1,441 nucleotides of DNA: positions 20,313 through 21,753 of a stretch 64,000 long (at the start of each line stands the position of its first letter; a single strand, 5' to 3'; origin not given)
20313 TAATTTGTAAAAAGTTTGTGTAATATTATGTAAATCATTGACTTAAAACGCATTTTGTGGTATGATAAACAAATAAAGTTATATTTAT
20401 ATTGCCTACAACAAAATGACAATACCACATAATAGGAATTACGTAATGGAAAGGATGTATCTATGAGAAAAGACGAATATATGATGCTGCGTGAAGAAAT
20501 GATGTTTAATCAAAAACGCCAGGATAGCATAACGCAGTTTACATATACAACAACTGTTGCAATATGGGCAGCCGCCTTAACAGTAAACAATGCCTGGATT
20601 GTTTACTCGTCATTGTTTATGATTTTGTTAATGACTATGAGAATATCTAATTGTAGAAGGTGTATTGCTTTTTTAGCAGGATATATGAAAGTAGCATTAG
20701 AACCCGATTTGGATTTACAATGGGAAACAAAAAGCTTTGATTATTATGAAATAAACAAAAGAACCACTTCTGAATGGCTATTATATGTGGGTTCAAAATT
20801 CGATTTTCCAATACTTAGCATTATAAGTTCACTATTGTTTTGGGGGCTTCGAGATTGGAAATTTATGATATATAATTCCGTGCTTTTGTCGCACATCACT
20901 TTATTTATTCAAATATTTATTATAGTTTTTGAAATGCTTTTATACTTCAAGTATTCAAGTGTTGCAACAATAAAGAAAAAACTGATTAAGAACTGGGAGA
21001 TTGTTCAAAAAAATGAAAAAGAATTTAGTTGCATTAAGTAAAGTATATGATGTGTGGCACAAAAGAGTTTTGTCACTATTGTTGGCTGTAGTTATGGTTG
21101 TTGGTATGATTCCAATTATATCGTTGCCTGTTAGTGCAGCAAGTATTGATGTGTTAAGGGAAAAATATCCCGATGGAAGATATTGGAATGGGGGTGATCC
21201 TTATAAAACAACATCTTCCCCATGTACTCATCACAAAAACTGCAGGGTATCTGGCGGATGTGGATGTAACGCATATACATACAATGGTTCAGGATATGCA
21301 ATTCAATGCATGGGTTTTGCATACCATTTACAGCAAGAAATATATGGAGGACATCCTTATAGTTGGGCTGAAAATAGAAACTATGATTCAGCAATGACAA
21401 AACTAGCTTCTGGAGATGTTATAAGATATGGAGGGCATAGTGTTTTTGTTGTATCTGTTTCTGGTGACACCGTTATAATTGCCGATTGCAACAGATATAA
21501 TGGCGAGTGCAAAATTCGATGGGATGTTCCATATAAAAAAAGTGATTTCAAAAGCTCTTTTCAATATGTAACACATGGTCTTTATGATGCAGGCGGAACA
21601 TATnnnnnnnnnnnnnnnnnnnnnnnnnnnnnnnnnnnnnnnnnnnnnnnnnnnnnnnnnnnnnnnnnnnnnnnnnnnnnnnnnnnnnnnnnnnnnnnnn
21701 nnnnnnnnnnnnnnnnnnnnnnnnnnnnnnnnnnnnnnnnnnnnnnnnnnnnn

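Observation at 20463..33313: Island-borne cohesin/dockerin/SLH trio: two dockerin-tagged CHAP peptidoglycan hydrolases and an SLH-anchored cohesin-like scaffold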

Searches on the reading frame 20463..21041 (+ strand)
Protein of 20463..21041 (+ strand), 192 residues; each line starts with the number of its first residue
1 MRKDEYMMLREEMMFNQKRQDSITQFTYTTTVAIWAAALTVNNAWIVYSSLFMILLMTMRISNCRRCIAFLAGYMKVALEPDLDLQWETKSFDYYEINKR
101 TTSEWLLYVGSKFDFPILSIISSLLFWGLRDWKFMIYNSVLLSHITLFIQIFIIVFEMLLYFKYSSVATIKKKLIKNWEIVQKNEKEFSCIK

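Call 4: search_protein_families(library=pfam, proteins=[window:20463-21041:+], max_evalue=0.01)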
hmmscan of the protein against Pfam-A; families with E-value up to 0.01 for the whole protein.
window:20463-21041:+ (192 aa): 0 families

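Call 58: search_protein_families(library=ncbifam, proteins=[window:20463-21041:+], max_evalue=0.01)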
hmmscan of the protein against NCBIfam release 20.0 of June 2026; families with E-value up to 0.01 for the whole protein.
window:20463-21041:+ (192 aa): 0 families

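Call 96: search_protein_families(library=phrogs, proteins=[window:20463-21041:+], max_evalue=0.01)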
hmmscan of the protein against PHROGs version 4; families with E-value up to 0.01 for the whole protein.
window:20463-21041:+ (192 aa): 0 families

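Call 98: find_encoding_contigs(protein=window:20463-21041:+, flank=10000, max_places=10)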
Protein window:20463-21041:+ (192 aa): 23 contigs read that carry it; 10 places shown.
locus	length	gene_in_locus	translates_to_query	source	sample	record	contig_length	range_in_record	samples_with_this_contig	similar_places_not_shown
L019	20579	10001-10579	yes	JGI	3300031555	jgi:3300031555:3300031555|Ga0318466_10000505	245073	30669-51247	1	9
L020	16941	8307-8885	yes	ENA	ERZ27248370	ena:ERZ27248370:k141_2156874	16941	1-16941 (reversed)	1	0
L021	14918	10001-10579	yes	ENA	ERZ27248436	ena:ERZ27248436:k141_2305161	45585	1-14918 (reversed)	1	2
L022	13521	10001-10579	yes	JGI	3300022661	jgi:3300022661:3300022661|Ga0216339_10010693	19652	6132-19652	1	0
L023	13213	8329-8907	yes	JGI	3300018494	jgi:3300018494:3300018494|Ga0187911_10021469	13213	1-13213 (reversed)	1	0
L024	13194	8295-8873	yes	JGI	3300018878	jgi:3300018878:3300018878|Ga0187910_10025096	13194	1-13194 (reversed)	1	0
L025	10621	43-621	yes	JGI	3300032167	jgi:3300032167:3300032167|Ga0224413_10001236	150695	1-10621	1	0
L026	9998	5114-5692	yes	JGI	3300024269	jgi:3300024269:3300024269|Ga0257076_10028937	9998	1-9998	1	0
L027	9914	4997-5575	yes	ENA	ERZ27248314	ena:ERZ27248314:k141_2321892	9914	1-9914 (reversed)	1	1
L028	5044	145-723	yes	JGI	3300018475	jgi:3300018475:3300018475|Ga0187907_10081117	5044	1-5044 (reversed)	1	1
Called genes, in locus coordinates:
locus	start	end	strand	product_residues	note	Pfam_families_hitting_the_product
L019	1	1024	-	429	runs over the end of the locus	PF09587:PGA_cap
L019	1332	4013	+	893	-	PF00395:SLH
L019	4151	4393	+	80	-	PF04014:MazE_antitoxin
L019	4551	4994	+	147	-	PF02082:Rrf2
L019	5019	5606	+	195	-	PF21349:RUBY_RBDX, PF02915:Rubrerythrin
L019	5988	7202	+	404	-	PF14657:Arm-DNA-bind_4, PF14659:Phage_int_SAM_3 (faint), PF00589:Phage_integrase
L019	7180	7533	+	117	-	PF05973:Gp49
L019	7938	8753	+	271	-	PF19481:DUF6017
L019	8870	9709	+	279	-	PF02899:Phage_int_SAM_1 (weak), PF13495:Phage_int_SAM_4 (weak), PF00589:Phage_integrase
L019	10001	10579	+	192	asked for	-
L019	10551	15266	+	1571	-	PF06347:SH3_4 (weak), PF08239:SH3_3, PF09479:Flg_new, PF09479:Flg_new, PF02368:Big_2, PF09479:Flg_new, PF09479:Flg_new, PF02368:Big_2, +6 more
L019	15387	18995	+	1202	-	PF05257:CHAP, PF02368:Big_2, PF26918:Ig_Eae (faint), PF21461:HL_N-beta (weak), PF22359:Big-like (faint), PF02368:Big_2, PF21461:HL_N-beta (weak)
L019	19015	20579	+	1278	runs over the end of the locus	PF09479:Flg_new, PF00395:SLH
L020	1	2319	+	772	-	?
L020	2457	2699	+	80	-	PF04014:MazE_antitoxin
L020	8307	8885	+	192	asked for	-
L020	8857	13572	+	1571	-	PF06347:SH3_4 (weak), PF08239:SH3_3, PF09479:Flg_new, PF09479:Flg_new, PF02368:Big_2, PF09479:Flg_new, PF09479:Flg_new, PF02368:Big_2, +6 more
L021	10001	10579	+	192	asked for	-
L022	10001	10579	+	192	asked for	-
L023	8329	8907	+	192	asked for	-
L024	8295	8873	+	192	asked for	-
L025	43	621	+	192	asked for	-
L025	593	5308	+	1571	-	PF06347:SH3_4 (weak), PF08239:SH3_3, PF09479:Flg_new, PF09479:Flg_new, PF02368:Big_2, PF09479:Flg_new, PF09479:Flg_new, PF02368:Big_2, +6 more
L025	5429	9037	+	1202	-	PF05257:CHAP, PF02368:Big_2, PF26918:Ig_Eae (faint), PF21461:HL_N-beta (weak), PF22359:Big-like (faint), PF02368:Big_2, PF21461:HL_N-beta (weak)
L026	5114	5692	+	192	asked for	-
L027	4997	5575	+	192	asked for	-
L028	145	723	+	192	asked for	-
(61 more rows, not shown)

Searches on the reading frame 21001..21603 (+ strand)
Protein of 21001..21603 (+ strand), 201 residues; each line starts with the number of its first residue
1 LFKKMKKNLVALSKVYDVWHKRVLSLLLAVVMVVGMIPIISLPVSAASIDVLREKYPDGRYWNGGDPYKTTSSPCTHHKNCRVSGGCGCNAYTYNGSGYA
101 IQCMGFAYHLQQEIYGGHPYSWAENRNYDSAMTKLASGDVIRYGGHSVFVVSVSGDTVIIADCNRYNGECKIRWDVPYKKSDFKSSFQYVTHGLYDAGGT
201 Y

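Call 5: search_protein_families(library=pfam, proteins=[window:21001-21603:+], max_evalue=10)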
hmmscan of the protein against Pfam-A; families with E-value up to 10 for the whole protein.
seq(201 aa): 3 families
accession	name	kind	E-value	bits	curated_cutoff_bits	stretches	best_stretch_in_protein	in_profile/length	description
PF05257.22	CHAP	-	3.1e-05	24.8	26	1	95-164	4-81/81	CHAP domain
PF01723.21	Chorion_1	-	0.03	14.7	22.3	1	115-179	43-109/169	Chorion protein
PF08525.16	OapA_N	-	0.18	12.2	20.7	1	19-38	8-27/28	Opacity-associated protein A N-terminal motif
